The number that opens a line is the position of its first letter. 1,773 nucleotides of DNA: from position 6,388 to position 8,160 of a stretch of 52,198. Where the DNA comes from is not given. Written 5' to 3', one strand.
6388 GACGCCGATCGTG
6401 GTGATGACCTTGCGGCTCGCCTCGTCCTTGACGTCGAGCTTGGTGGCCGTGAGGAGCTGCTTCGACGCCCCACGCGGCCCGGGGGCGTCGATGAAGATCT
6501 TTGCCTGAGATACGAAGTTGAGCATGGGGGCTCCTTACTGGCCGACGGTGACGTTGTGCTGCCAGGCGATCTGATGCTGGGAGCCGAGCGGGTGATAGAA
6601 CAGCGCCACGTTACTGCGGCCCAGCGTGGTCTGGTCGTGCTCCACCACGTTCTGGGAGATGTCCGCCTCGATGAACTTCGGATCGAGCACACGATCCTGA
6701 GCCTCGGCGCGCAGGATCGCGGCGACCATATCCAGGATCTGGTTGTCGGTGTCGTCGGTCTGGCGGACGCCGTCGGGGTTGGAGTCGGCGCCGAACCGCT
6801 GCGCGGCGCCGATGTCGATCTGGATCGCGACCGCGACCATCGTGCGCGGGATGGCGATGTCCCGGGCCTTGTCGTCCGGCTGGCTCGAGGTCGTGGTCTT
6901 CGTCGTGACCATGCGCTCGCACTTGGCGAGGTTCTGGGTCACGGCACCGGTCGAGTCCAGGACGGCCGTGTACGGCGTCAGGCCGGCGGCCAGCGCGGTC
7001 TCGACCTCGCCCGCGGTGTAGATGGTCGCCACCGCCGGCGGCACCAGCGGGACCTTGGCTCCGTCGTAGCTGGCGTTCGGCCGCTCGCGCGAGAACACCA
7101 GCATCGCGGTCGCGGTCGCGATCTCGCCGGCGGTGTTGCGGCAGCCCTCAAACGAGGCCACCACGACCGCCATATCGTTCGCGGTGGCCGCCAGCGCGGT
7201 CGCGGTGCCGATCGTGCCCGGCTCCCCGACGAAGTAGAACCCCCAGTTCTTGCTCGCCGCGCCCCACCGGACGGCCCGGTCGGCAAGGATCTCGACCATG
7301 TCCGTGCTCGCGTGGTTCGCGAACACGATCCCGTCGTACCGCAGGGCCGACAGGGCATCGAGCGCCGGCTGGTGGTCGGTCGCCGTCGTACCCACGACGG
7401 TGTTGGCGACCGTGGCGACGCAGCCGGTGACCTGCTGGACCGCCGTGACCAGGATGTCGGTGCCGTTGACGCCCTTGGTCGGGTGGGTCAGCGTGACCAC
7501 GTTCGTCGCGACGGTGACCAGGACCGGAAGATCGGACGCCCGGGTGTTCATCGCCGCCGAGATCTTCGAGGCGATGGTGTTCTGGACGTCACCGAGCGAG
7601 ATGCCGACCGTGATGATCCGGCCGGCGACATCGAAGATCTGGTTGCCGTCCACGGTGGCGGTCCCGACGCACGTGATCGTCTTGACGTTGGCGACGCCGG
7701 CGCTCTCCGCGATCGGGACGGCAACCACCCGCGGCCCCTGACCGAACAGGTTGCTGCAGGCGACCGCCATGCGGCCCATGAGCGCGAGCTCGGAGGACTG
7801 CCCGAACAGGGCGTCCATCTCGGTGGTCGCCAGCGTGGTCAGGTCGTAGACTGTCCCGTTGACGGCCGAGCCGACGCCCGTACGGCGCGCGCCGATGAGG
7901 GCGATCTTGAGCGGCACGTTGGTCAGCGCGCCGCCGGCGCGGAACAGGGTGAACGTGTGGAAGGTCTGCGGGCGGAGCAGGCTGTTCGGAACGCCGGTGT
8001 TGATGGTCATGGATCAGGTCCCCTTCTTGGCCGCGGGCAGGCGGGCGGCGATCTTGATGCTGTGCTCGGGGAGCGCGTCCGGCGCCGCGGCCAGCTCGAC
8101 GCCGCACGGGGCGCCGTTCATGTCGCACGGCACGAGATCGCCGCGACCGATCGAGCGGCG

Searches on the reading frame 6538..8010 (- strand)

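Call 10: search_protein_families(library=pfam, proteins=[window:6538-8010:-], max_evalue=0.001)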
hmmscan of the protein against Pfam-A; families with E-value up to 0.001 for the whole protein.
window:6538-8010:- (491 aa): 0 families

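Call 34: search_protein_families(library=phrogs, proteins=[window:6538-8010:-], max_evalue=0.001)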
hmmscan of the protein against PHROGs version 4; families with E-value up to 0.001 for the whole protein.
window:6538-8010:- (491 aa): 1 family
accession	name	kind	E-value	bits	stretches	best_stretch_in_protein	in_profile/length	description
phrog_165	-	tail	1.7e-44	153.1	1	6-409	7-410/493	tail sheath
